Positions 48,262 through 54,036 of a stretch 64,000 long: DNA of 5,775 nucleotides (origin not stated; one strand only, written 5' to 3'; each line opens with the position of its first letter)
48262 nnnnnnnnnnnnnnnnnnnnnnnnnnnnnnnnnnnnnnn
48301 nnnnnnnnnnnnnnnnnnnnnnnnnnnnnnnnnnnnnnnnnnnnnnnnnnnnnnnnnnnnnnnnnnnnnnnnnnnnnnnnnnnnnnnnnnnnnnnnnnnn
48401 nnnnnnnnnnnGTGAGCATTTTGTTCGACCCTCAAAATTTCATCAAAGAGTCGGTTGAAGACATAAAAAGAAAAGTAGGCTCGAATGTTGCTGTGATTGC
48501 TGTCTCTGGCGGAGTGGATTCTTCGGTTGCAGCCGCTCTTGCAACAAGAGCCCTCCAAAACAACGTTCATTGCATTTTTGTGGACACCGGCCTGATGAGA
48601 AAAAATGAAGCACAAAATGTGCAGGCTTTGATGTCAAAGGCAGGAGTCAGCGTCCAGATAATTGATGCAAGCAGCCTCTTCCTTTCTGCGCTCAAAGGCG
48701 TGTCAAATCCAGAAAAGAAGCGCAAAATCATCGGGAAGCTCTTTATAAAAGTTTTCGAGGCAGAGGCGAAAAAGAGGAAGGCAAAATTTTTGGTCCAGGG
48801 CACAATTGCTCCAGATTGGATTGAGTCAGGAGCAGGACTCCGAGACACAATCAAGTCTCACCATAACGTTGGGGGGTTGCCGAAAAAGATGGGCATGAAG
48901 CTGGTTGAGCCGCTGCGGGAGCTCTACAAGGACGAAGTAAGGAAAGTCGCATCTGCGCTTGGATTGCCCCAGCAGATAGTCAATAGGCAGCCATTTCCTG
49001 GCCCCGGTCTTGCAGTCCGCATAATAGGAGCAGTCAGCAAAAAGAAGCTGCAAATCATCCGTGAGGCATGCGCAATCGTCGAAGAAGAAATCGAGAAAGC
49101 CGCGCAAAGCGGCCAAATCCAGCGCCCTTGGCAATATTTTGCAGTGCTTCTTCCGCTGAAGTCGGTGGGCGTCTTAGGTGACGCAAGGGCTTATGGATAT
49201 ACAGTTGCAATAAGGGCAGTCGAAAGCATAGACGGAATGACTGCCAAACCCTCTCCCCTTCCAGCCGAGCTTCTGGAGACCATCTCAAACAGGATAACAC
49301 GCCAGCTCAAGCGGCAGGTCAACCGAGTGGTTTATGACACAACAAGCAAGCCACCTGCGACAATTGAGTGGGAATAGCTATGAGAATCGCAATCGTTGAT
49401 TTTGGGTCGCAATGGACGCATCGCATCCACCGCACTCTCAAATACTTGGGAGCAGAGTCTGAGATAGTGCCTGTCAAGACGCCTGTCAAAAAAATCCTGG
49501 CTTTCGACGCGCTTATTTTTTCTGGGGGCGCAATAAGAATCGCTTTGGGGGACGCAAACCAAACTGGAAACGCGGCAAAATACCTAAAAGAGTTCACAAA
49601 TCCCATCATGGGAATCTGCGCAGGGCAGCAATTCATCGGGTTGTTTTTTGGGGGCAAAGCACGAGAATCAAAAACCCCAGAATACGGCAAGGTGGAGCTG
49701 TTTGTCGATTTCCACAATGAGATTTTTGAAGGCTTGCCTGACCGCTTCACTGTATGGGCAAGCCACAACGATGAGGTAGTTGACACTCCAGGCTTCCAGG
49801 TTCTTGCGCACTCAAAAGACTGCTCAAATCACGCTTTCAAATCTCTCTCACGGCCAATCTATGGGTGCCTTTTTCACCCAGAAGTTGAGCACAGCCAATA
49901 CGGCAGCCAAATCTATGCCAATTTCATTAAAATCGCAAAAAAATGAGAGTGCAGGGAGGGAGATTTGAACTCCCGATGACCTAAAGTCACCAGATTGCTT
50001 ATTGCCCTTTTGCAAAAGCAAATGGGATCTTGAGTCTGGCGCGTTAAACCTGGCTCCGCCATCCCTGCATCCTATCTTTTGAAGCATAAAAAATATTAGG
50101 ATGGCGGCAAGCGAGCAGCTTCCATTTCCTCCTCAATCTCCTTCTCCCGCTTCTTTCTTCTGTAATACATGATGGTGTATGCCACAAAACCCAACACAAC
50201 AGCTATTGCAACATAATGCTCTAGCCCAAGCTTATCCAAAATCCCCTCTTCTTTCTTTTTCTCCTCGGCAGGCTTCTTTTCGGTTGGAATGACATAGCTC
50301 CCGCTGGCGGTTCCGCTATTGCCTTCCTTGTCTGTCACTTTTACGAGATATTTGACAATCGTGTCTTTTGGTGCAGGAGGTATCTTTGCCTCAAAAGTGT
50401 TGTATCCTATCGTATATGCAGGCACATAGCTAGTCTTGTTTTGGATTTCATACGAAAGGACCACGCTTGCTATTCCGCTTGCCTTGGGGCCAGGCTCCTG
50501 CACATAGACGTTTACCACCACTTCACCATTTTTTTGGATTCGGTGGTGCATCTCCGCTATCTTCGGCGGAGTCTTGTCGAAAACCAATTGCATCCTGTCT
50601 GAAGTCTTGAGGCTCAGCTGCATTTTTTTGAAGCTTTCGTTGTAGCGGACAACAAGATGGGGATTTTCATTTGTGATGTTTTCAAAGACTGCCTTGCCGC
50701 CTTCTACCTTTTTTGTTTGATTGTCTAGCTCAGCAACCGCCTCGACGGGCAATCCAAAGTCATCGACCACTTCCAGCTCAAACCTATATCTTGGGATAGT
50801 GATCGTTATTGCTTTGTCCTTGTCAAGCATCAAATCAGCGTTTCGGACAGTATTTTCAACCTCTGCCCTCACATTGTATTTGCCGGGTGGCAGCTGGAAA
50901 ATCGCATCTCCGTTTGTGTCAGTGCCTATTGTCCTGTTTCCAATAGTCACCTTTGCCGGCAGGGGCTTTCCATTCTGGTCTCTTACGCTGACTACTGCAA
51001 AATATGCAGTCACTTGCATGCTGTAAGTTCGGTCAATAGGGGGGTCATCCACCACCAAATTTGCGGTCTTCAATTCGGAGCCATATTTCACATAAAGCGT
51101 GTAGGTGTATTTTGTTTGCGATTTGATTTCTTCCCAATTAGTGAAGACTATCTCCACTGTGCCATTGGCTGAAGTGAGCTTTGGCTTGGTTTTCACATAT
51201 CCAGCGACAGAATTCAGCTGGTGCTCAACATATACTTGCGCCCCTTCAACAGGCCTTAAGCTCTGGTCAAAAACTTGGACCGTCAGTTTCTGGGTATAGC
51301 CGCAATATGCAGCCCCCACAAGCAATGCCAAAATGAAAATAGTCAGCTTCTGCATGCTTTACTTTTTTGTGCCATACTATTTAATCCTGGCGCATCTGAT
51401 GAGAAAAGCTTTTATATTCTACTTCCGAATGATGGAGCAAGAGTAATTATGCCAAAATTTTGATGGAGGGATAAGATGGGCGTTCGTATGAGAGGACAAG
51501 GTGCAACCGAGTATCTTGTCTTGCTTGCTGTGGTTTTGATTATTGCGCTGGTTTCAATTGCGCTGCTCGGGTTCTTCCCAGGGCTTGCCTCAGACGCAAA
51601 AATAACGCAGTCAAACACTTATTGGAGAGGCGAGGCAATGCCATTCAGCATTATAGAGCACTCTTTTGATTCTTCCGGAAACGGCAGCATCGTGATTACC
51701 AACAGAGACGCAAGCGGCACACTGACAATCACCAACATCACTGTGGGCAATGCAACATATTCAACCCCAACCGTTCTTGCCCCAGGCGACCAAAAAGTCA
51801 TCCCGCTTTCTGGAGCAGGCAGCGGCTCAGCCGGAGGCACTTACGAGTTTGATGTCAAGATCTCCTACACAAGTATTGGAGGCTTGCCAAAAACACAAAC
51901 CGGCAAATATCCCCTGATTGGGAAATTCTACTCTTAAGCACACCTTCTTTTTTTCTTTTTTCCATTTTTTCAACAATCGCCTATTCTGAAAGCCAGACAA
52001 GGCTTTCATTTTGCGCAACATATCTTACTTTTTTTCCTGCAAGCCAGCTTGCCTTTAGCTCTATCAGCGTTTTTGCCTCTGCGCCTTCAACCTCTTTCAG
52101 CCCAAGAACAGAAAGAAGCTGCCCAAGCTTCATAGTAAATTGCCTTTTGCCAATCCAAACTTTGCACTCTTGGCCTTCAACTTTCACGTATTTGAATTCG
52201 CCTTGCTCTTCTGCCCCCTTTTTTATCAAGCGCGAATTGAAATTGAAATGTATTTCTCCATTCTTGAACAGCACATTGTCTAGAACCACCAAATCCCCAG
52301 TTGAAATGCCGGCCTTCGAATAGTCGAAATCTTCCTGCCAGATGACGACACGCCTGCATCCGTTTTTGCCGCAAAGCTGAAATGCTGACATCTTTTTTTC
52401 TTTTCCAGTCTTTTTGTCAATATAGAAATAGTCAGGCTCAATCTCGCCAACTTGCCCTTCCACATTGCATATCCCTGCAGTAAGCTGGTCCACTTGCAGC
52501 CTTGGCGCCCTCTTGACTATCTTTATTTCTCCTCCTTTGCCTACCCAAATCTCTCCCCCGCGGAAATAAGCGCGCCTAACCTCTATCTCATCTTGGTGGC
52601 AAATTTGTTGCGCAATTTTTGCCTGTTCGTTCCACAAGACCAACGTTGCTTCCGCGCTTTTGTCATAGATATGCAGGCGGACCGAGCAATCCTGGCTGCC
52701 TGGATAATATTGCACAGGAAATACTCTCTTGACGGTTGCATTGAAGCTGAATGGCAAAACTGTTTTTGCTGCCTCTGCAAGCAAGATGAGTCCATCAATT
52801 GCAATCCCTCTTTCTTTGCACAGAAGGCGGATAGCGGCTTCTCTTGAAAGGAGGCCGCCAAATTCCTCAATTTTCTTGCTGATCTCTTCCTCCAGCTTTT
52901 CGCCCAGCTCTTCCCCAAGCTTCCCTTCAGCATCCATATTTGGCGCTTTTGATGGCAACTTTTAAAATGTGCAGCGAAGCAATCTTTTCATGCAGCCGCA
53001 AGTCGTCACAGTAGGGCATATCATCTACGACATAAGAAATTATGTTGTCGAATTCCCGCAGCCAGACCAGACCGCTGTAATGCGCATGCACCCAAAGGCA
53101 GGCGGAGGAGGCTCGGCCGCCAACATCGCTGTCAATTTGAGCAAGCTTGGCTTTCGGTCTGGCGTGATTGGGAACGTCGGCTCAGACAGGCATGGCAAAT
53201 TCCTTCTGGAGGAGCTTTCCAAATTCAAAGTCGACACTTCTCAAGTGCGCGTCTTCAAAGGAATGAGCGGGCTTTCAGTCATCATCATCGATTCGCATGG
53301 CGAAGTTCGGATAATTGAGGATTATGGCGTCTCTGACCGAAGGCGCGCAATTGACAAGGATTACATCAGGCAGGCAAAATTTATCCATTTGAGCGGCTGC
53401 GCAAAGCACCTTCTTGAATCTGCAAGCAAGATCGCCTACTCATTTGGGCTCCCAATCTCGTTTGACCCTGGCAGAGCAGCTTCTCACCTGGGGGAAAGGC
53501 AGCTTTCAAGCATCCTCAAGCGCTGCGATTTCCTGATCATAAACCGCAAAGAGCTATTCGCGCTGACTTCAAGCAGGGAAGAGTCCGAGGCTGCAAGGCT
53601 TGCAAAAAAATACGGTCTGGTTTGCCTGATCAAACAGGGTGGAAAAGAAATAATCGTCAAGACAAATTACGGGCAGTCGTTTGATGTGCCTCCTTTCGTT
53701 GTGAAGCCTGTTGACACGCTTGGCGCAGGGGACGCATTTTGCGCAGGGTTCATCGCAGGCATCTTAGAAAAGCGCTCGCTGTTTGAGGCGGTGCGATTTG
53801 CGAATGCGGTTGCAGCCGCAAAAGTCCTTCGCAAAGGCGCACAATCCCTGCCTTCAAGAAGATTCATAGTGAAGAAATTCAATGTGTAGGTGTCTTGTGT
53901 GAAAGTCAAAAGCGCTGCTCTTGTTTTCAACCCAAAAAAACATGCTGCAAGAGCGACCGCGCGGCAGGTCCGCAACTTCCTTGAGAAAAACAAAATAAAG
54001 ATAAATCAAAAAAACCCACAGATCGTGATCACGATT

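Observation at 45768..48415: Operon of a secreted protein, three tandem class-III-signal-peptide (pilin-like) genes and a surface beta-sandwich protein: a minor-pilin/pseudopilus-type module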

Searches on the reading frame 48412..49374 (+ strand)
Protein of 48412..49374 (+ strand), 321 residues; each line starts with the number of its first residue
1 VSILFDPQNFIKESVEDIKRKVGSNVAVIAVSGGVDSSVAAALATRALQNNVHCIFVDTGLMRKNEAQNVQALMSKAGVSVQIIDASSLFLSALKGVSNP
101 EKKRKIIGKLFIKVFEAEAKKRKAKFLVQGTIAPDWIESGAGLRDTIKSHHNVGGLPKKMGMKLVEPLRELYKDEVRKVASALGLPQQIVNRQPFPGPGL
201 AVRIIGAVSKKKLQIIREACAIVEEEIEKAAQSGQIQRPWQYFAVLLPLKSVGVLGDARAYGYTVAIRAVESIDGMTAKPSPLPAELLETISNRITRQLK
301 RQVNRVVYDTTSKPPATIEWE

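Call 93: search_protein_families(library=pfam, proteins=[window:48412-49374:+], max_evalue=0.01)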
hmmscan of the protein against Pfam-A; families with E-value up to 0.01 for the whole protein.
window:48412-49374:+ (321 aa): 9 families
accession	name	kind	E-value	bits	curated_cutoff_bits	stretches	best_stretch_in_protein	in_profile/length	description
PF00958.27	GMP_synt_C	-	7.5e-36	122.5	27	1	230-320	3-92/92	GMP synthase C terminal domain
PF02540.23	NAD_synthase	-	2.9e-14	53.2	21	2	11-93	5-88/242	NAD synthase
PF06508.19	QueC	-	8.9e-09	35.6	22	1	27-187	2-177/210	Queuosine biosynthesis protein QueC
PF03054.22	tRNA_Me_trans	-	1.5e-06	28.4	20.6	1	28-72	4-47/202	tRNA methyl transferase HUP domain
PF01171.26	ATP_bind_3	-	2.9e-06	27.6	27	1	28-183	3-159/182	PP-loop family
PF01507.26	PAPS_reduct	-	5.4e-06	27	22.5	1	28-93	3-67/175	Phosphoadenosine phosphosulfate reductase domain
PF02568.20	ThiI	-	0.00025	21.1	20.5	1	27-131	6-116/197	Thiamine biosynthesis protein (ThiI)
PF00733.27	Asn_synthase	-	0.00027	21.1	21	1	29-80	22-73/354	Asparagine synthase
PF00764.25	Arginosuc_synth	-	0.0036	17.8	27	1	28-91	3-66/162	Arginosuccinate synthase N-terminal HUP domain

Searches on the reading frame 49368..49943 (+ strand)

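Call 93: search_protein_families(library=pfam, proteins=[window:49368-49943:+], max_evalue=0.01)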
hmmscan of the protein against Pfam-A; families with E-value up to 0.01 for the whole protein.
window:49368-49943:+ (192 aa): 3 families
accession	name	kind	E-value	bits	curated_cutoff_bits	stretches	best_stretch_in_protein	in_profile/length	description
PF00117.34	GATase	-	9.3e-36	123.7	22.8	1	9-187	2-187/190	Glutamine amidotransferase class-I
PF07722.19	Peptidase_C26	-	0.00046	20.5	20.5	0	77-97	105-125/219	Peptidase C26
PF07685.20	GATase_3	-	0.0023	18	27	1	34-94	27-92/196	CobB/CobQ-like glutamine amidotransferase domain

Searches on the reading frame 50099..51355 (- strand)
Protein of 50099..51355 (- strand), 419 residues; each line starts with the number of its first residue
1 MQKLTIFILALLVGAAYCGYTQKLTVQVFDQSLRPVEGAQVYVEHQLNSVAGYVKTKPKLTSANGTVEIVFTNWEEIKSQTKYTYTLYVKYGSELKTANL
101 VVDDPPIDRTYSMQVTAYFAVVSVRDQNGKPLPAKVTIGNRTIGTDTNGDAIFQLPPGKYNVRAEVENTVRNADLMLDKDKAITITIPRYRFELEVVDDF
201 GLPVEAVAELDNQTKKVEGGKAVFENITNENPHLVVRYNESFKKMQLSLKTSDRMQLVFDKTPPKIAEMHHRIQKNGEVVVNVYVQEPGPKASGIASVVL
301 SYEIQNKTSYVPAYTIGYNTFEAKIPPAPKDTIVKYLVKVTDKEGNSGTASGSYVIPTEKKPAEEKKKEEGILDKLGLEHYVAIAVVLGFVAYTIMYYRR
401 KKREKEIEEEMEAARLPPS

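Call 6: search_protein_families(library=pfam, proteins=[window:50099-51355:-], max_evalue=1)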
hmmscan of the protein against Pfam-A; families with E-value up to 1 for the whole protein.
window:50099-51355:- (419 aa): 10 families
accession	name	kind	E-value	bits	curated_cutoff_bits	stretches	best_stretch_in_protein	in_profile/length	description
PF13620.12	CarboxypepD_reg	-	1.4e-09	38.6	32.3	2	123-181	5-73/82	Carboxypeptidase regulatory-like domain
PF02369.22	Big_1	-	4.3e-05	24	34.9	1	22-76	19-71/93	Bacterial Ig-like domain (group 1)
PF23374.1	Fn3_arc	-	0.00031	21.2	28.9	1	122-172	25-77/78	Archaeal fibronectin-III type-like domain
PF24107.1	DUF7382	-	0.013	15.8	27.4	1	21-67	19-62/65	Domain of unknown function (DUF7382)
PF20248.3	DUF6603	-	0.035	13.1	27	1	109-177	326-394/502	Family of unknown function (DUF6603)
PF19077.6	Big_13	-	0.09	13.7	27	0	297-356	42-100/102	Bacterial Ig-like domain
PF24893.1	DUF7743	-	0.092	12.9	27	1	259-355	2-96/120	Domain of unknown function (DUF7743)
PF09134.16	Invasin_D3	-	0.13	13.2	33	0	21-73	21-69/98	Invasin, domain 3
PF01693.22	Cauli_VI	-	0.15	12.8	21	1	63-82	6-25/44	Ribonuclease H1 N-terminal domain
PF12801.12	Fer4_5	-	0.45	11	22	0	4-20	10-26/48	4Fe-4S binding domain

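Call 7: search_protein_families(library=ncbifam, proteins=[window:50099-51355:-], max_evalue=1)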
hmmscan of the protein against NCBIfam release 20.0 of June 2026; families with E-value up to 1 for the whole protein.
window:50099-51355:- (419 aa): 5 families
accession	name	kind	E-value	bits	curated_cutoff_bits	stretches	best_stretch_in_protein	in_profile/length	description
TIGR00148.1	TIGR00148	subfamily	0.0096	14.6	244.85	1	207-279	27-100/438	UbiD family decarboxylase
TIGR04134.1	lipo_with_rSAM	hypoth_equivalog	0.021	14.8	39.8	1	14-72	34-92/150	radical SAM-associated putative lipoprotein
NF045529.2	Heimdall-CTERM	domain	0.16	12.5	24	1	384-403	8-26/26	Heimdall-CTERM domain-containing surface protein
NF049847.1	FtsL_COG5462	equivalog_domain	0.26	11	50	0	4-34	3-33/85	cell division protein FtsL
NF045844.1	BC85_0335_fam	subfamily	0.27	10.8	65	1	382-413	8-39/215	BC85_0335 family putative methyltransferase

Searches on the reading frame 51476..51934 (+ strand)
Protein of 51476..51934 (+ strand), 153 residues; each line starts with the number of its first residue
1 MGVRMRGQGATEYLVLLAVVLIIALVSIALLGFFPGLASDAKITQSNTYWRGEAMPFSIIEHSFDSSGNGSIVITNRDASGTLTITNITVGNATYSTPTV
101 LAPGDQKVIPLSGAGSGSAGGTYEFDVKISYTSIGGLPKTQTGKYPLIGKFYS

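Call 6: search_protein_families(library=pfam, proteins=[window:51476-51934:+], max_evalue=1)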
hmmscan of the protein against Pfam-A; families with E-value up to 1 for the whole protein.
window:51476-51934:+ (153 aa): 2 families
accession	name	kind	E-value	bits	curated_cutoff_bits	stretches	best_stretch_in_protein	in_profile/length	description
PF04021.17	Class_IIIsignal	-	0.00062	20.1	23.7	1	6-28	2-24/27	Class III signal peptide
PF03739.19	LptF_LptG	-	0.11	11.9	27.9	1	5-90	84-171/353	Lipopolysaccharide export system permease LptF/LptG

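Call 7: search_protein_families(library=ncbifam, proteins=[window:51476-51934:+], max_evalue=1)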
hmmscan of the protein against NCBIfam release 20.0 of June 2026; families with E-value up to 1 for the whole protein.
window:51476-51934:+ (153 aa): 2 families
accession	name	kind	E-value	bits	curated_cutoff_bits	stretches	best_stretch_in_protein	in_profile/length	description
NF046073.1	UpsA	equivalog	0.017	15.3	130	1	16-125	13-116/136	pilin subunit UpsA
NF046074.1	UpsB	equivalog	0.026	14.6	70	1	15-105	8-97/126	pilin subunit UpsB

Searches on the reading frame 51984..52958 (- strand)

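Call 66: search_protein_families(library=pfam, proteins=[window:51984-52958:-], max_evalue=0.001)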
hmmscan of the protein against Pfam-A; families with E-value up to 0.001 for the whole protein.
window:51984-52958:- (325 aa): 1 family
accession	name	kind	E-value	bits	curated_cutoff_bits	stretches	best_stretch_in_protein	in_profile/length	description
PF01336.31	tRNA_anti-codon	-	0.0002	21.6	27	0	183-232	11-59/75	OB-fold nucleic acid binding domain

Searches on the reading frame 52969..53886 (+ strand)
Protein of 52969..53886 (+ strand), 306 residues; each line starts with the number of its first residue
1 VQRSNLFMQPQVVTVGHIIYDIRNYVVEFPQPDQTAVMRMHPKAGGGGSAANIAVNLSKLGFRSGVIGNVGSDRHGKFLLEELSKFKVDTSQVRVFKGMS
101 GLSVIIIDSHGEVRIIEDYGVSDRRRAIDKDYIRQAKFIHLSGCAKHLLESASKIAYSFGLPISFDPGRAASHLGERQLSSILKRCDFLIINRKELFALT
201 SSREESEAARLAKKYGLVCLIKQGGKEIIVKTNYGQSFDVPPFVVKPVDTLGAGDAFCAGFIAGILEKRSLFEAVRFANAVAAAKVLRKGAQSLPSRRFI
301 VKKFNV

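Call 93: search_protein_families(library=pfam, proteins=[window:52969-53886:+], max_evalue=0.01)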
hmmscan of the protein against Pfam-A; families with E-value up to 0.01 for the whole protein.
window:52969-53886:+ (306 aa): 2 families
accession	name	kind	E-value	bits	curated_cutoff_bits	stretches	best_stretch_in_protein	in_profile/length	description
PF00294.29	PfkB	-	1.6e-51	175.9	25.8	1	11-294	3-299/302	pfkB family carbohydrate kinase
PF25270.1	Khk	-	0.00025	20.8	35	0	203-291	264-351/365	Prokaryotic ketohexokinase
